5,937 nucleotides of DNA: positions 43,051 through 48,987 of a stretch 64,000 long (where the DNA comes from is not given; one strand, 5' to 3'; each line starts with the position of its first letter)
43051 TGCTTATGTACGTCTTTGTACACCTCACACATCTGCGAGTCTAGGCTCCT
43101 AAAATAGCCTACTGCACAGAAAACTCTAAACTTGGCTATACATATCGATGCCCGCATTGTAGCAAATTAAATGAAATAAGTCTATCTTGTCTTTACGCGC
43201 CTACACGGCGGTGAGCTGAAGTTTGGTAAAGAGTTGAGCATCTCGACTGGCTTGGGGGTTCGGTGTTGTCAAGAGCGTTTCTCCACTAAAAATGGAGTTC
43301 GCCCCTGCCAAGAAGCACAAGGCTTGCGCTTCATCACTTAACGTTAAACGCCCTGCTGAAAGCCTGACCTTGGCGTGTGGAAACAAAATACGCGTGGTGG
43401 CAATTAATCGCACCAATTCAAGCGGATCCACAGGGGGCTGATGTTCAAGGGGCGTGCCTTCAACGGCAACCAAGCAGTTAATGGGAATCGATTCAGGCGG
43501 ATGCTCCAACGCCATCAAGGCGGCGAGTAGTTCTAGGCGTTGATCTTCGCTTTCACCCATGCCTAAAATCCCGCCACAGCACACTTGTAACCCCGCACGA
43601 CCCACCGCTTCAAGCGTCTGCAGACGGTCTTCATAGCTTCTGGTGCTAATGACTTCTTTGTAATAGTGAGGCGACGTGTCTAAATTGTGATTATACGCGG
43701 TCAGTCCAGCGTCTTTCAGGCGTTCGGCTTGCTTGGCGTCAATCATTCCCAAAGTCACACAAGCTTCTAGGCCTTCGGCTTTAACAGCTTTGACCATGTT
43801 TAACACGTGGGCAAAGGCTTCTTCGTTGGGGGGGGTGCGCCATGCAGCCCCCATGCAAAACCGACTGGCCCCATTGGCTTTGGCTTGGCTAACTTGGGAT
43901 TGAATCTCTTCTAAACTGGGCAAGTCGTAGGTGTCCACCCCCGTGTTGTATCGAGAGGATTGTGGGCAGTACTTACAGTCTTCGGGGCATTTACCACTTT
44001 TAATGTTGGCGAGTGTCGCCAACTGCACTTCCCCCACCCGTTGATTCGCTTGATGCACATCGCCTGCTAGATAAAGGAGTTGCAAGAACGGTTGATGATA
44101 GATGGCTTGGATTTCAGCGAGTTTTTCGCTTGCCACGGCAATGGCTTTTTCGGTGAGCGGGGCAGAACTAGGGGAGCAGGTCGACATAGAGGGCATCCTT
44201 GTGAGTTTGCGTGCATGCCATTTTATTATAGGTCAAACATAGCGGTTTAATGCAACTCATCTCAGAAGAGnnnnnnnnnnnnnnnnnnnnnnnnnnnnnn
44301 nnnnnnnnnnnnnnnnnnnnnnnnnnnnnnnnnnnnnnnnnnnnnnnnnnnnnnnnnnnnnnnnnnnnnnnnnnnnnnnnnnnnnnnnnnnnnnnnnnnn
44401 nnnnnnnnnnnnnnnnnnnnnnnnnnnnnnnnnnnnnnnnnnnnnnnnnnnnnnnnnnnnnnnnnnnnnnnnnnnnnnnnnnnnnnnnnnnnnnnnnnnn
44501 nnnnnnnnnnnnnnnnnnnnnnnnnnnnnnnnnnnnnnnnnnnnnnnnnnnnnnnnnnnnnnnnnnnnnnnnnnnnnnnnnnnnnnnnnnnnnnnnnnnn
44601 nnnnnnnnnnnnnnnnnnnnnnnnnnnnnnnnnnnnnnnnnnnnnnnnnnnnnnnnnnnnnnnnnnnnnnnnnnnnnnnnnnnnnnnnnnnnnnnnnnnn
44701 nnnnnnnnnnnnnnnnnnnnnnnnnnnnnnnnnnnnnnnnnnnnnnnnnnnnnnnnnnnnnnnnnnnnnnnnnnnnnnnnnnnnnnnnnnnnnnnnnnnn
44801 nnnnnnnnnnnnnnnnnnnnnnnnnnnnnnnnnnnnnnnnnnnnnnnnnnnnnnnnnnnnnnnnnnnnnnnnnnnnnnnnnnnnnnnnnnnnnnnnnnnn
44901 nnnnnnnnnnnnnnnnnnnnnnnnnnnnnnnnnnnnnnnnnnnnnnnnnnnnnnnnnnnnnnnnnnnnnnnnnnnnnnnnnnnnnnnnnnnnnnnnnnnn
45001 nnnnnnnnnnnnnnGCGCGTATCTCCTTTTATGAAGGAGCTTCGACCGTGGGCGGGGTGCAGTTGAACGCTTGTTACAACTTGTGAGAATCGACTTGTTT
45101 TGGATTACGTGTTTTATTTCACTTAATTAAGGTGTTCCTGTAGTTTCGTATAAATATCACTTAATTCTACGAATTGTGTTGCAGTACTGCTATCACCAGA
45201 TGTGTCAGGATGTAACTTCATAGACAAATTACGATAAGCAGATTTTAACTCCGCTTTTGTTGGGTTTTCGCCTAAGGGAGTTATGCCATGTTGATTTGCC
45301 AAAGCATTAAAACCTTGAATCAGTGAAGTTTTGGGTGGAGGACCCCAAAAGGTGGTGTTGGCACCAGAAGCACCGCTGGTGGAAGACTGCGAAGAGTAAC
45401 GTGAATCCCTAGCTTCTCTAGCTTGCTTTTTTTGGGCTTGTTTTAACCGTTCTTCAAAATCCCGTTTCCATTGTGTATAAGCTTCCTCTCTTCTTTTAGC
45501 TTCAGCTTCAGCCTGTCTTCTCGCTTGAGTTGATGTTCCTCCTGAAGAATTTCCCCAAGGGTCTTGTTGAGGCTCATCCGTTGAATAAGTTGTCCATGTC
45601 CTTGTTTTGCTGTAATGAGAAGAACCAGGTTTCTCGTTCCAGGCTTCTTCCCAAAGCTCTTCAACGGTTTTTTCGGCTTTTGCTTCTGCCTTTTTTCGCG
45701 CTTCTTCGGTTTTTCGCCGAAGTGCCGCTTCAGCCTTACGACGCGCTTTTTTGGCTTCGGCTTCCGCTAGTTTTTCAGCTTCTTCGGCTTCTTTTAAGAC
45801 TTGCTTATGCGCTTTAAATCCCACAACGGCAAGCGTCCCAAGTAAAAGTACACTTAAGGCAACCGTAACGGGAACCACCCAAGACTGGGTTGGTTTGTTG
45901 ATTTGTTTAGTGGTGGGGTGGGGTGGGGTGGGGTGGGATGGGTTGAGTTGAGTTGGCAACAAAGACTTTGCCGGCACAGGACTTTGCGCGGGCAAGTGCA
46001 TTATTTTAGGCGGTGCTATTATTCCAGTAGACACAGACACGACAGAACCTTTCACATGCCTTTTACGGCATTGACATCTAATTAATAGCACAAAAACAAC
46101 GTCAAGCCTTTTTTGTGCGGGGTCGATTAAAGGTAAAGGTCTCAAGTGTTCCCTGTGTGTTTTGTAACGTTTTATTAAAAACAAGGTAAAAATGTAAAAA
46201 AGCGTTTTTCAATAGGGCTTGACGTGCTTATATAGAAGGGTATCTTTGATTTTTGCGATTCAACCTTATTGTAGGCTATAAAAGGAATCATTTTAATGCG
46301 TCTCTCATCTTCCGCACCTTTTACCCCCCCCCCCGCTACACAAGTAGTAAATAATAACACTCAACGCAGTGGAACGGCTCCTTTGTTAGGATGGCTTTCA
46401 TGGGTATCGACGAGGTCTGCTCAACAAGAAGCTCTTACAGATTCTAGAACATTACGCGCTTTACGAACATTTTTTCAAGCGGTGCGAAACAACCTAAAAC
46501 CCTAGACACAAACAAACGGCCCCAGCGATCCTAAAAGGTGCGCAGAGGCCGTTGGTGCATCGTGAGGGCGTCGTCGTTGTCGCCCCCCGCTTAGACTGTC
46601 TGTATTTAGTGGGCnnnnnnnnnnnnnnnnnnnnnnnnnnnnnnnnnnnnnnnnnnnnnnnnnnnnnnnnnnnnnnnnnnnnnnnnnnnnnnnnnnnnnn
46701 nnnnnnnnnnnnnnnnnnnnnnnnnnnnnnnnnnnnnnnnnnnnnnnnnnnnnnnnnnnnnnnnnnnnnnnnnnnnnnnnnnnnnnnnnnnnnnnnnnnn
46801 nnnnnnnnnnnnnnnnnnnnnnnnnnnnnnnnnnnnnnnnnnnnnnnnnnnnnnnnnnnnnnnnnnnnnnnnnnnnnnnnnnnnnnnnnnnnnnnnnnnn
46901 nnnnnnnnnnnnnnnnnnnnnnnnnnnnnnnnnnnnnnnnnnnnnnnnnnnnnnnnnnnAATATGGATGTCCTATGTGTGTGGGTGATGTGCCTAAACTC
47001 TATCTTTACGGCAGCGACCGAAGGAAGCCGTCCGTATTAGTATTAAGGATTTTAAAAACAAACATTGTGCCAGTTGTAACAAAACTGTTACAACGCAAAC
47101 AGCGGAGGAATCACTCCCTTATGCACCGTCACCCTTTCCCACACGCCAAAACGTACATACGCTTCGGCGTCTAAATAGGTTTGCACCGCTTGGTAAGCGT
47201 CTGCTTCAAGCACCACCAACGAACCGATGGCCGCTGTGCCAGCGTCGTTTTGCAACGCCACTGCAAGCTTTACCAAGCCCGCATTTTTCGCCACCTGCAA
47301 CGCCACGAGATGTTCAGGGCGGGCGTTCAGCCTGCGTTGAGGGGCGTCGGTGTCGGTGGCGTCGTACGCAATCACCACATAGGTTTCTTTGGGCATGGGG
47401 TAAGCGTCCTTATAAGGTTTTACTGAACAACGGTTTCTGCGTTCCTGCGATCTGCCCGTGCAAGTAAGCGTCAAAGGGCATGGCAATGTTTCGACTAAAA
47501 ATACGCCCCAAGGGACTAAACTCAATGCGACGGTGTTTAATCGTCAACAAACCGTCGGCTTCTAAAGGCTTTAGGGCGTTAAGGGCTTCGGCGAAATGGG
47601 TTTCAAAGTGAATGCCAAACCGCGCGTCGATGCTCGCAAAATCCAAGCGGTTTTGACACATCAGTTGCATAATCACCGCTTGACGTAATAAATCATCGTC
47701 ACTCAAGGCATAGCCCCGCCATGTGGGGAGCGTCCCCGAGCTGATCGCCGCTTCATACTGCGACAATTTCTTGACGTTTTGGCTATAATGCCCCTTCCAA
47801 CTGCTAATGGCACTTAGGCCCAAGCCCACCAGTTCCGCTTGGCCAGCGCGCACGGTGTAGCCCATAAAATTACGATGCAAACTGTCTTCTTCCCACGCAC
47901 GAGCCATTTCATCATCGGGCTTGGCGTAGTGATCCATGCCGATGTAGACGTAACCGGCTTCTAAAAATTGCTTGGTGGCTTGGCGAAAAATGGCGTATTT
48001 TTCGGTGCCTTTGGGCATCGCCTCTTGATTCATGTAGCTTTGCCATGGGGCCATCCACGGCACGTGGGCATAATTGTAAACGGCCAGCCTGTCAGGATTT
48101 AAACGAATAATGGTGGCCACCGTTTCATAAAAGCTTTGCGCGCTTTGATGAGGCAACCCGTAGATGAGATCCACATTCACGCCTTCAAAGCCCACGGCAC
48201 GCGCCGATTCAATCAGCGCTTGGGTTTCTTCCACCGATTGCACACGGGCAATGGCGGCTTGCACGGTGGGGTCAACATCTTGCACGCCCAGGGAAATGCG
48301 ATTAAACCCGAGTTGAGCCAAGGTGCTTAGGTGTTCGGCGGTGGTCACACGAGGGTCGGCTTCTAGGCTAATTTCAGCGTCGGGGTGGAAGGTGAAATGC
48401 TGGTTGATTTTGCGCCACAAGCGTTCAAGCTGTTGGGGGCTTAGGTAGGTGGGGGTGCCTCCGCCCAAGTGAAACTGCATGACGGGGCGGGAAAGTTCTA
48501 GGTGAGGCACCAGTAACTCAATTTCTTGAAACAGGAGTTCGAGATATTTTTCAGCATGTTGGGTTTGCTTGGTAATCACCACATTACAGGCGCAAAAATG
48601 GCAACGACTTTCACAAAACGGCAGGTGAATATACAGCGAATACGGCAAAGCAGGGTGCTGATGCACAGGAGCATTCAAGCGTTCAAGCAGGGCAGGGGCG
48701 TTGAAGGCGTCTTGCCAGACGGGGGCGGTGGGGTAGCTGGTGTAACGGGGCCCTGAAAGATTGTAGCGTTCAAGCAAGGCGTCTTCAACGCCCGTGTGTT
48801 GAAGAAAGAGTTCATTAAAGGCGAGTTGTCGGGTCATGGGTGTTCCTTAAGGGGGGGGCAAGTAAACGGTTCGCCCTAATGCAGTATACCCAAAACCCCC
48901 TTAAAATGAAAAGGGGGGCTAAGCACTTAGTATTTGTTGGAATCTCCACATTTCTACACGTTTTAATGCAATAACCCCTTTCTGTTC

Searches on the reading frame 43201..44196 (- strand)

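Call 25: search_protein_families(library=pfam, proteins=[window:43201-44196:-])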
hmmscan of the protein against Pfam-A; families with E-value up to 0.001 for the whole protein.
window:43201-44196:- (331 aa): 2 families
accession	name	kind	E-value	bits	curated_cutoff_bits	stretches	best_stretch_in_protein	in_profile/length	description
PF06968.18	BATS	-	6.1e-25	87.7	22.2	1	238-328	1-87/88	Biotin and Thiamin Synthesis associated domain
PF04055.27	Radical_SAM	-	3.8e-20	73.1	29.5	1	67-225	4-164/166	Radical SAM superfamily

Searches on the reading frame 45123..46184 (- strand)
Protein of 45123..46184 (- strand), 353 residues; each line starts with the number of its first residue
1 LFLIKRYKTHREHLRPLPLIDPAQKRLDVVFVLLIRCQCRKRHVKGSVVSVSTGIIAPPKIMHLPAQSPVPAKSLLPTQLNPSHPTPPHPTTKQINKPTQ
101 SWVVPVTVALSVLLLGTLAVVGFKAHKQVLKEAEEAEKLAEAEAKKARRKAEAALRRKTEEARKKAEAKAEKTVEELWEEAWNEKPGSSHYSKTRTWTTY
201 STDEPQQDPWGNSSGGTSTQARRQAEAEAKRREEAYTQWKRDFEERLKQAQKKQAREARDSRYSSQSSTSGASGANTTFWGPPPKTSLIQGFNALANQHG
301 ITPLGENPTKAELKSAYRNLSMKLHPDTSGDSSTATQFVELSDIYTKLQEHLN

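Call 65: search_protein_families(library=pfam, proteins=[window:45123-46184:-])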
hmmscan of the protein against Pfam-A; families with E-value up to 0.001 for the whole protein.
window:45123-46184:- (353 aa): 2 families
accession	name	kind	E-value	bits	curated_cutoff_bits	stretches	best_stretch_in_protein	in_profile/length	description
PF00226.36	DnaJ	-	1.7e-08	34.9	27.8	1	306-349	10-54/63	DnaJ domain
PF11240.13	DUF3042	-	0.00036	20.8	25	1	112-151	13-52/54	Protein of unknown function (DUF3042)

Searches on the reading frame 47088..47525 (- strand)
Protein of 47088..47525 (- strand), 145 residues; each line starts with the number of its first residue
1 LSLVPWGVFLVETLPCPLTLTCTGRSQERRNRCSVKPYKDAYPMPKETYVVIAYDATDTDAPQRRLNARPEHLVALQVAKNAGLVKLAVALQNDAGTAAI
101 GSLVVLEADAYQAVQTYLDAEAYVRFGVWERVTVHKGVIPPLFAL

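Call 66: search_protein_families(library=pfam, proteins=[window:47088-47525:-])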
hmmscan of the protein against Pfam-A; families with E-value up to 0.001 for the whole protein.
window:47088-47525:- (145 aa): 1 family
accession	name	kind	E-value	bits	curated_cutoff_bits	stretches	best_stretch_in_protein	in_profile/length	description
PF03795.20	YCII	-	4.5e-08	33.9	24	1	49-134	3-91/95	YCII-related domain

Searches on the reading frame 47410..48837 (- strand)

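Call 66: search_protein_families(library=pfam, proteins=[window:47410-48837:-])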
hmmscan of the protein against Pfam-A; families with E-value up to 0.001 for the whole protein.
window:47410-48837:- (475 aa): 2 families
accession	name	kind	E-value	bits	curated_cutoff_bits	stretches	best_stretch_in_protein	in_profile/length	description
PF04055.27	Radical_SAM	-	1.2e-23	84.6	29.5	1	69-241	1-164/166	Radical SAM superfamily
PF06969.22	HemN_C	-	1.9e-12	47.5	24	1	378-447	1-67/67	HemN C-terminal domain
